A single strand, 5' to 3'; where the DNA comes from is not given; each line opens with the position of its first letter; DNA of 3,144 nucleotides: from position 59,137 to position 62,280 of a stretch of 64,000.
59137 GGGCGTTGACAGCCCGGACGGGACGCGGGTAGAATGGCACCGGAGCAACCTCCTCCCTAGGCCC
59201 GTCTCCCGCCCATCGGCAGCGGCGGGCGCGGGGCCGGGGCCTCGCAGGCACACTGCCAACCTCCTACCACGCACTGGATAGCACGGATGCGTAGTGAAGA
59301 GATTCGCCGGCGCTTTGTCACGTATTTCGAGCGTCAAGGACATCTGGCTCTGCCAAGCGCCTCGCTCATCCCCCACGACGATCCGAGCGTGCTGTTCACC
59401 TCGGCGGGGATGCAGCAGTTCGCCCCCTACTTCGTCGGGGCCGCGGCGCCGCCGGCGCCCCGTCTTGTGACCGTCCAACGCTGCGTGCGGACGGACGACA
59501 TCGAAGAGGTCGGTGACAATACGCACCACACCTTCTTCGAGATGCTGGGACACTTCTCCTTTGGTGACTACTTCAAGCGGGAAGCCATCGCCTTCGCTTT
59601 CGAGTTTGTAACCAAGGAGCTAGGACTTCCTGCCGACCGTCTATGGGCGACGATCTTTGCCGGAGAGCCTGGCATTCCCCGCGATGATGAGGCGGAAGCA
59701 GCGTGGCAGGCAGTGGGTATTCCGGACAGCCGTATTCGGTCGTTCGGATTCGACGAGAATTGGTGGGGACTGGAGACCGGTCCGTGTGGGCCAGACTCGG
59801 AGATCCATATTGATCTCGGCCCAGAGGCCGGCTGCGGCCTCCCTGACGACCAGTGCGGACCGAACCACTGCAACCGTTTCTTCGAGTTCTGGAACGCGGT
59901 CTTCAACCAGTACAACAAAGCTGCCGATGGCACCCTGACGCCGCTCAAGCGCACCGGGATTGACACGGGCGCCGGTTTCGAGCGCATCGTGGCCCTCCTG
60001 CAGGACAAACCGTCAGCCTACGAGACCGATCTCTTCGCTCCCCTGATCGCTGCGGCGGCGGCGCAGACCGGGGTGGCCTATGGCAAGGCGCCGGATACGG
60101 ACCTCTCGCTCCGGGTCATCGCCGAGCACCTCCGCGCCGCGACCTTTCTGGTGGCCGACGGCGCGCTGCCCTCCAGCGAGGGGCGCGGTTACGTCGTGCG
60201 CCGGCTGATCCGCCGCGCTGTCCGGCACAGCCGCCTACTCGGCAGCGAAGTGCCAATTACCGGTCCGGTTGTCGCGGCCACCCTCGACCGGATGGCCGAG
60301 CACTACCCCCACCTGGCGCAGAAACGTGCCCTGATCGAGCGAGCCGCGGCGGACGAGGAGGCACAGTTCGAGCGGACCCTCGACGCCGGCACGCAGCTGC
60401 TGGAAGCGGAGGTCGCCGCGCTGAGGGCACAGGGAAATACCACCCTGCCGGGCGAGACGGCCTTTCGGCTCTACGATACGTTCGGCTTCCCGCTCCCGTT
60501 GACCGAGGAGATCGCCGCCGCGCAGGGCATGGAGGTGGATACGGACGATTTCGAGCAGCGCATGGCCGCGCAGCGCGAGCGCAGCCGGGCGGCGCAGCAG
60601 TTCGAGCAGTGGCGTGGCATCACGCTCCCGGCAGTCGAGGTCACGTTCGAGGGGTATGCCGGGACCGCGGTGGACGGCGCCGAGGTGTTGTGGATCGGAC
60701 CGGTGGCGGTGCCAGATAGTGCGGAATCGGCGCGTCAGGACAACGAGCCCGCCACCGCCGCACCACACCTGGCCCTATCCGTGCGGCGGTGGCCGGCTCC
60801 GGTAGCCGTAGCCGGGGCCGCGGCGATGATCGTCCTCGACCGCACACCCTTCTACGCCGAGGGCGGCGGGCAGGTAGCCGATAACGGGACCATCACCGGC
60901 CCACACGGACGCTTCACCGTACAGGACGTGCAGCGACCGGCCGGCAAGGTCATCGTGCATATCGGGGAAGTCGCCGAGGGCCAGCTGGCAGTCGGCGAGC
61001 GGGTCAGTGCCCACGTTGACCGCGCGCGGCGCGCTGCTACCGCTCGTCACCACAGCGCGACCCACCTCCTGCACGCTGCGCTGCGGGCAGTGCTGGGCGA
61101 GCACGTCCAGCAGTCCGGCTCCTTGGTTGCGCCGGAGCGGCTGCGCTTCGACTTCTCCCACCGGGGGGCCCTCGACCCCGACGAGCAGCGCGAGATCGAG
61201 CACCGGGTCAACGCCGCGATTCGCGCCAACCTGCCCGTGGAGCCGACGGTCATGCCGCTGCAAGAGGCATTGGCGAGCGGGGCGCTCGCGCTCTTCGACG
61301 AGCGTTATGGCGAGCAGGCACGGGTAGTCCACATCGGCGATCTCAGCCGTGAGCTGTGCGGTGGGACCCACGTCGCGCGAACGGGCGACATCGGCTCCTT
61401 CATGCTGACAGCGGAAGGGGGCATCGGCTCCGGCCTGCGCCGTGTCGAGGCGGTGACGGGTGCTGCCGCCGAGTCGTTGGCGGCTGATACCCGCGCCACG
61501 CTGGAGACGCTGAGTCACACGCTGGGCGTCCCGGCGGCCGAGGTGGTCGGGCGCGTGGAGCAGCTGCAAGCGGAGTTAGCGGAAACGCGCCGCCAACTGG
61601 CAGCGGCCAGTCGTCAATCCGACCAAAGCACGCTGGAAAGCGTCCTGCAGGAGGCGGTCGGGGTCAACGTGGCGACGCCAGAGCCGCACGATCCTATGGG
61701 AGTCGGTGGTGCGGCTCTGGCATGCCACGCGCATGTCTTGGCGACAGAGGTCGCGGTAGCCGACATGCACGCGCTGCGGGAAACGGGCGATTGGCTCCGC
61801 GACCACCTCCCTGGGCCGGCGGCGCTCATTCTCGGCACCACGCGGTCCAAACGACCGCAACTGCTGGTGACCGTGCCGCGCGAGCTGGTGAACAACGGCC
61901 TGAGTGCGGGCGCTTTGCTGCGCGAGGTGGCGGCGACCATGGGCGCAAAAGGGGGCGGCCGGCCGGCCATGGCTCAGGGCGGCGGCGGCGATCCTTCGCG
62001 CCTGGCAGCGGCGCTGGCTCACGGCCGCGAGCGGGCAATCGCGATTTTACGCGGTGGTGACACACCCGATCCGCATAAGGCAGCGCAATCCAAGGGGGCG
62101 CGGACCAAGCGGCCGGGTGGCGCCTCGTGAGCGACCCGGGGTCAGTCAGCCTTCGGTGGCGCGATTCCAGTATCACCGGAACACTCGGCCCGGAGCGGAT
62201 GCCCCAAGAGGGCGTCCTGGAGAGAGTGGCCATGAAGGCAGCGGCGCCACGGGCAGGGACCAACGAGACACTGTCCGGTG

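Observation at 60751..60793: Hairpin element family inserted in frame inside essential and non-essential coding genes (RPE-like behaviour)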

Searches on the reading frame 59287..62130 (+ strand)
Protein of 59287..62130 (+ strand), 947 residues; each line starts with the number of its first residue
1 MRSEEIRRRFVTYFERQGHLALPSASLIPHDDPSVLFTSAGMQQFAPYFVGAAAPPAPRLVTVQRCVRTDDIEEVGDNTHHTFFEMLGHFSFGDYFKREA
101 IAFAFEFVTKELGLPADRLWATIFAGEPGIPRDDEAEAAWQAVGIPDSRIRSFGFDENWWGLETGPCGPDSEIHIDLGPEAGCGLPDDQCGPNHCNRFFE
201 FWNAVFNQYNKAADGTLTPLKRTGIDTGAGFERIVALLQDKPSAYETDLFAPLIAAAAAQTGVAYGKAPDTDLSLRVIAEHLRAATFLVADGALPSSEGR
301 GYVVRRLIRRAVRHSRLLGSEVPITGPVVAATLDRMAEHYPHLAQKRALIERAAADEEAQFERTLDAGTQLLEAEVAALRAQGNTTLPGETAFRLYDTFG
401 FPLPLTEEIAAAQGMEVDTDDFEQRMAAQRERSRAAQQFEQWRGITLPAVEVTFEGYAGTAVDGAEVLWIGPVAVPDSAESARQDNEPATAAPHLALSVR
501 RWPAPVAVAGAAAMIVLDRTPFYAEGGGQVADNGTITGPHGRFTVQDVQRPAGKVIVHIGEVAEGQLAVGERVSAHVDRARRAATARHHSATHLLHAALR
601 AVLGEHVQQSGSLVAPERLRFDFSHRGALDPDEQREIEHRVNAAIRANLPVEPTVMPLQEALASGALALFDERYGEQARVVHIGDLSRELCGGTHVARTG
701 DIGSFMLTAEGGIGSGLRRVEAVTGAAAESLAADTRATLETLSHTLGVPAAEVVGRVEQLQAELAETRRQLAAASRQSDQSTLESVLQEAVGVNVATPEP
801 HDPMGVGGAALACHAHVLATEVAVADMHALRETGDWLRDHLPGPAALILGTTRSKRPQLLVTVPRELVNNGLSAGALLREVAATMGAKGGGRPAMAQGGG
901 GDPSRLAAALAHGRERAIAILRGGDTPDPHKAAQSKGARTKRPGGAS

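Call 7: search_protein_families(library=pfam, proteins=[window:59287-62130:+])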
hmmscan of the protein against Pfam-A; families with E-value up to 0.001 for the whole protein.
window:59287-62130:+ (947 aa): 3 families
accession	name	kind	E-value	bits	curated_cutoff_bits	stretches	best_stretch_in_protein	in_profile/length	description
PF01411.24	tRNA-synt_2c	-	2.8e-174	581.1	30.3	1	5-580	1-551/552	tRNA synthetases class II (A)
PF07973.19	tRNA_SAD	-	2.7e-15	56.5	24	1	679-721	2-44/44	Threonyl and Alanyl tRNA synthetase second additional domain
PF02272.25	DHHA1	-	5.7e-10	40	25.9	1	817-911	4-94/102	DHHA1 domain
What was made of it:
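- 59287..62130 (+): alaS (alanyl-tRNA synthetase, 947 aa), the host gene of two in-frame palindromic inserts. Pfam tRNA-synt_2c, tRNA_SAD and DHHA1 (call 7).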

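Call 10: find_homologous_proteins(query=window:59287-62130:+, max_evalue=1e-50)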
Query window:59287-62130:+ (947 aa): 7986 proteins with E <= 1e-50 among 8000 candidates; the best 120 are listed.
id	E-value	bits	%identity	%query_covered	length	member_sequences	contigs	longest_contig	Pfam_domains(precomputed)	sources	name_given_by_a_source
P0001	0.0e+0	1790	87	100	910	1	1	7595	PF01411.25,PF07973.20,PF02272.25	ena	-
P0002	0.0e+0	1788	88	99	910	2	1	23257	PF01411.25,PF07973.20,PF02272.25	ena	-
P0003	0.0e+0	1774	87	99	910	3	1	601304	PF01411.25,PF07973.20,PF02272.25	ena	-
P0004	0.0e+0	1769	87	100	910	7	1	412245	PF01411.25,PF07973.20,PF02272.25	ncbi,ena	-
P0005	0.0e+0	1749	86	100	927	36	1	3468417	PF01411.25,PF07973.20,PF02272.25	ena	-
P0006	0.0e+0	1745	86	100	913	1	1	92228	PF01411.25,PF07973.20,PF02272.25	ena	-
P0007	0.0e+0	1718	85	100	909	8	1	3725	PF01411.25,PF07973.20,PF02272.25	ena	-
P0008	0.0e+0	1686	85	98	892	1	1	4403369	PF01411.25,PF07973.20,PF02272.25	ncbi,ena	-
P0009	0.0e+0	1681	83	100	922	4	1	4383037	PF01411.25,PF07973.20,PF02272.25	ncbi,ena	-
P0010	0.0e+0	1679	83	100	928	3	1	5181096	PF01411.25,PF07973.20,PF02272.25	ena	-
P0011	0.0e+0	1498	94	38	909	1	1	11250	PF01411.25,PF07973.20,PF02272.25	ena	-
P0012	0.0e+0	1013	86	55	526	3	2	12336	PF01411.25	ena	-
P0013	3.5e-296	1003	53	96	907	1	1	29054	PF01411.25,PF07973.20,PF02272.25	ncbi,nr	ncbi:MAG: alanine--tRNA ligase [Chloroflexi bacterium]|nr:alanine--tRNA ligase [Chloroflexota bacter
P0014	3.2e-292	990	55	96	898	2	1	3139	PF01411.25,PF07973.20,PF02272.25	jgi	jgi:alanyl-tRNA synthetase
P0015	3.0e-281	954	51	97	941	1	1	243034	PF01411.25,PF07973.20,PF02272.25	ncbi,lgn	-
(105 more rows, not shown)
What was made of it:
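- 59287..62130 (+): Orthologues are 892-928 aa (call 10).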

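Call 12: find_encoding_contigs(protein=P0008, flank=10000, max_places=2)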
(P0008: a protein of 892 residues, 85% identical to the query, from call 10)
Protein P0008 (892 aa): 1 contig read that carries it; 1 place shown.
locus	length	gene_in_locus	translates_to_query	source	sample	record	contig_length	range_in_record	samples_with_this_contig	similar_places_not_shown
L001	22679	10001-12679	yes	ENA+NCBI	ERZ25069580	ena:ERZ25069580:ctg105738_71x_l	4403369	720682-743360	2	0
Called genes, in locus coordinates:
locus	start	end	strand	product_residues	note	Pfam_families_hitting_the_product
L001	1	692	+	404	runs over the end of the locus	PF05977:MFS_3, PF07690:MFS_1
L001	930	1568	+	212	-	PF14333:DUF4389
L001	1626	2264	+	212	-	PF14333:DUF4389, PF02948:Amelogenin (faint), PF14333:DUF4389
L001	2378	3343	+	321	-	PF01408:GFO_IDH_MocA, PF22725:GFO_IDH_MocA_C3, PF02894:GFO_IDH_MocA_C (faint)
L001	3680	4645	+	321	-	PF01408:GFO_IDH_MocA, PF22725:GFO_IDH_MocA_C3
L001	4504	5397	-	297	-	-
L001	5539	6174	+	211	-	PF04542:Sigma70_r2, PF08281:Sigma70_r4_2, PF04545:Sigma70_r4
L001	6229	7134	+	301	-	PF13490:zf-HC2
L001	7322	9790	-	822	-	PF02861:Clp_N, PF13191:AAA_16 (weak), PF00004:AAA, PF17871:AAA_lid_9, PF00004:AAA (weak), PF07724:AAA_2, PF07728:AAA_5, PF10431:ClpB_D2-small, +12 more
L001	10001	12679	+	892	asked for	PF01411:tRNA-synt_2c, PF07973:tRNA_SAD, PF02272:DHHA1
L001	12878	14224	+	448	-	PF04865:Baseplate_J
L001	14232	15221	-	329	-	PF01408:GFO_IDH_MocA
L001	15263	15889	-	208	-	PF06439:3keto-disac_hyd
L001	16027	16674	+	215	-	PF13489:Methyltransf_23, PF08241:Methyltransf_11, PF08242:Methyltransf_12 (weak), PF13649:Methyltransf_25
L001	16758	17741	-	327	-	PF00140:Sigma70_r1_2, PF04542:Sigma70_r2, PF04539:Sigma70_r3, PF04545:Sigma70_r4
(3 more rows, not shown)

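Call 13: find_encoding_contigs(protein=P0009, flank=10000, max_places=2)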
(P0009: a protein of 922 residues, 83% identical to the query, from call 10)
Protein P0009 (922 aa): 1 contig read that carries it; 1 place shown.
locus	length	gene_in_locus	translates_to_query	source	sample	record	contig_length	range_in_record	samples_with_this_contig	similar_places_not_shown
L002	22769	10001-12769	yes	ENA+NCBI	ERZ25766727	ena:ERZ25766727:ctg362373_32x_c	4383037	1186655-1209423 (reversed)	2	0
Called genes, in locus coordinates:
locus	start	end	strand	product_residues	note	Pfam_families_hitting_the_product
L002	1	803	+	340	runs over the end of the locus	PF00005:ABC_tran, PF13304:AAA_21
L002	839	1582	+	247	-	PF01061:ABC2_membrane, PF12698:ABC2_membrane_3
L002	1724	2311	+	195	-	PF01966:HD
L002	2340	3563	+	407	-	PF05977:MFS_3, PF07690:MFS_1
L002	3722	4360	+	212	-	PF14333:DUF4389, PF02948:Amelogenin (faint), PF14333:DUF4389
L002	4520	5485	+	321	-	PF01408:GFO_IDH_MocA, PF22725:GFO_IDH_MocA_C3, PF02894:GFO_IDH_MocA_C (weak)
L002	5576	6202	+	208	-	PF04542:Sigma70_r2, PF08281:Sigma70_r4_2, PF04545:Sigma70_r4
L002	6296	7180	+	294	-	PF13490:zf-HC2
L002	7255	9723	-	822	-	PF02861:Clp_N, PF13191:AAA_16 (weak), PF00004:AAA, PF17871:AAA_lid_9, PF00004:AAA (weak), PF07724:AAA_2, PF07728:AAA_5, PF10431:ClpB_D2-small, +12 more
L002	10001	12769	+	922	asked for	PF01411:tRNA-synt_2c, PF07973:tRNA_SAD, PF02272:DHHA1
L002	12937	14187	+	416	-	PF04865:Baseplate_J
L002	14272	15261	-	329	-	PF01408:GFO_IDH_MocA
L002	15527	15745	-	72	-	-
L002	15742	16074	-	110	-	-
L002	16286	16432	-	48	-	-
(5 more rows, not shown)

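Call 65: search_protein_families(library=pfam, proteins=[L084:2670-3791:+, L085:1170-3590:+], max_evalue=0.00001)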
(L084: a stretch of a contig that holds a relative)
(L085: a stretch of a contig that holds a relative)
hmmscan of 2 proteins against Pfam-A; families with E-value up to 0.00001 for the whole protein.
L084:2670-3791:+ (373 aa): 3 families
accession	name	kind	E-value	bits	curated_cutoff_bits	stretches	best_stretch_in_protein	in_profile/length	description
PF01408.29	GFO_IDH_MocA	-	3.8e-12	47.4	24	1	8-126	2-116/120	Oxidoreductase family, NAD-binding Rossmann fold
PF22725.1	GFO_IDH_MocA_C3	-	3.2e-11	43.7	27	1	137-290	1-123/124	GFO/IDH/MocA C-terminal domain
PF02894.22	GFO_IDH_MocA_C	-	2e-10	41.3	22.9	1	226-367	65-218/218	Oxidoreductase family, C-terminal alpha/beta domain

L085:1170-3590:+ (806 aa): 1 family
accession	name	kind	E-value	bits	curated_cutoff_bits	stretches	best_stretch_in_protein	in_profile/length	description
PF10131.15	PTPS_related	-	4e-09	35.9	26.4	1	283-597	1-308/621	6-pyruvoyl-tetrahydropterin synthase related domain; membrane protein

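Call 69: predict_structure(alignment_id=A7)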
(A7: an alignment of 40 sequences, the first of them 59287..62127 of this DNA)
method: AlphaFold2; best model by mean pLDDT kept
length: 947 residues; sequences in the alignment: 40
mean_pLDDT: 84.9   pTM: 0.62
mean pLDDT of the five models: 84.9, 84.4, 82.6, 82.1, 81.7
residues with pLDDT >= 90: 499; 70-90: 324; 50-70: 61; < 50: 63
segments of 3 or more residues with pLDDT < 50: 434-441, 476-502, 671-673, 804-809, 931-947
pLDDT, mean of each block of 10 residues (from residue 1): 96 96 80 61 75 83 89 83 92 87 96 96 93 96 96 92 85 94 88 89 92 87 87 94 94 97 93 96 95 76 88 90 95 95 91 91 83 89 92 81 80 91 83 46 61 89 95 57 37 30 71 94 86 96 93 83 94 97 95 96 84 89 83 95 97 88 71 66 91 93 94 70 93 89 87 86 84 73 86 78 49 86 90 92 93 91 92 94 91 93 94 94 68 41 35
secondary structure, 60 per line:
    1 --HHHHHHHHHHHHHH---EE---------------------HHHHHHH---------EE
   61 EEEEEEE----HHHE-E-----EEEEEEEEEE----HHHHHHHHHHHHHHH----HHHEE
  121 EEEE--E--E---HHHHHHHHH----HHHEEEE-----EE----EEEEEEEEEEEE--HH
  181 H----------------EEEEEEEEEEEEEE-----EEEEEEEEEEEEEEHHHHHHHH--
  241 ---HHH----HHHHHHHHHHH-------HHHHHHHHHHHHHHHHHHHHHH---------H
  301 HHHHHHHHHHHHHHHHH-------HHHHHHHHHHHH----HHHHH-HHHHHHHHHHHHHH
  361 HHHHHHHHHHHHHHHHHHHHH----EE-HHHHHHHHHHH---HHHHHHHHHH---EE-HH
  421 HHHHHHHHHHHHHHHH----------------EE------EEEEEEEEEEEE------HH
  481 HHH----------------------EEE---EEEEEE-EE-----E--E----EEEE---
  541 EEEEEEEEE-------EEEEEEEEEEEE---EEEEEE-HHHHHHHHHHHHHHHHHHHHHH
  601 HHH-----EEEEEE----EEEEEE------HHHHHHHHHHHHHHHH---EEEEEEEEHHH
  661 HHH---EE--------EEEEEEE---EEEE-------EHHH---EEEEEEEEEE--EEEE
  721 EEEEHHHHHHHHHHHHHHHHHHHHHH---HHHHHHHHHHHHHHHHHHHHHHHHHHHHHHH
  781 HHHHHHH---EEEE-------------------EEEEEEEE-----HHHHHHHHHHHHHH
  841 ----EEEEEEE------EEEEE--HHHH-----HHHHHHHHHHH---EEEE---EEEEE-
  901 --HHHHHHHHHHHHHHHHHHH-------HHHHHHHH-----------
elements in order (helices of 4 or more, strands of 3 or more residues): H3-16 H43-49 E59-67 E83-92 H97-111 E119-124 H134-142 E150-153 E165-176 E198-211 E217-230 H231-238 H251-261 H269-290 H300-317 H325-336 H341-345 H347-381 H389-399 H403-412 H419-436 E461-472 H479-483 E506-508 E512-517 E534-537 E541-549 E557-568 E572-577 H579-603 E609-614 E619-624 H631-646 E650-657 H658-663 E677-683 E687-690 E705-714 E717-724 H725-746 H750-787 E791-794 E814-821 H827-840 E845-851 E858-862 H865-868 H874-884 E888-891 E895-899 H903-921 H929-936
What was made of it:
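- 60745..60799 (-): Hairpin element copy inside alaS (site B). The net insert is 45 nt = 15 aa (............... or an equivalent register). The outer stem ends are trimmed or changed, so the TGA of the consensus is absent. It lies in the pLDDT<50 loop 476-502 (call 69).
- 59287..62130 (+): AlphaFold mean pLDDT is 84.9 (call 69).
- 61670..61727 (+): Related 'family 2' hairpin inside alaS (site C). It shares the inner stem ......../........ but has a different 19-nt loop. The net insert is 57 nt = 19 aa (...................). It lies in a loop between strands 791-794 and 814-821, with pLDDT<50 at 804-809 (call 69).
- On Rickettsia palindromic elements: AlphaFold places the alaS inserts in loops (call 69).
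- Both alaS inserts lie in pLDDT<50 loops between beta strands (call 69).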
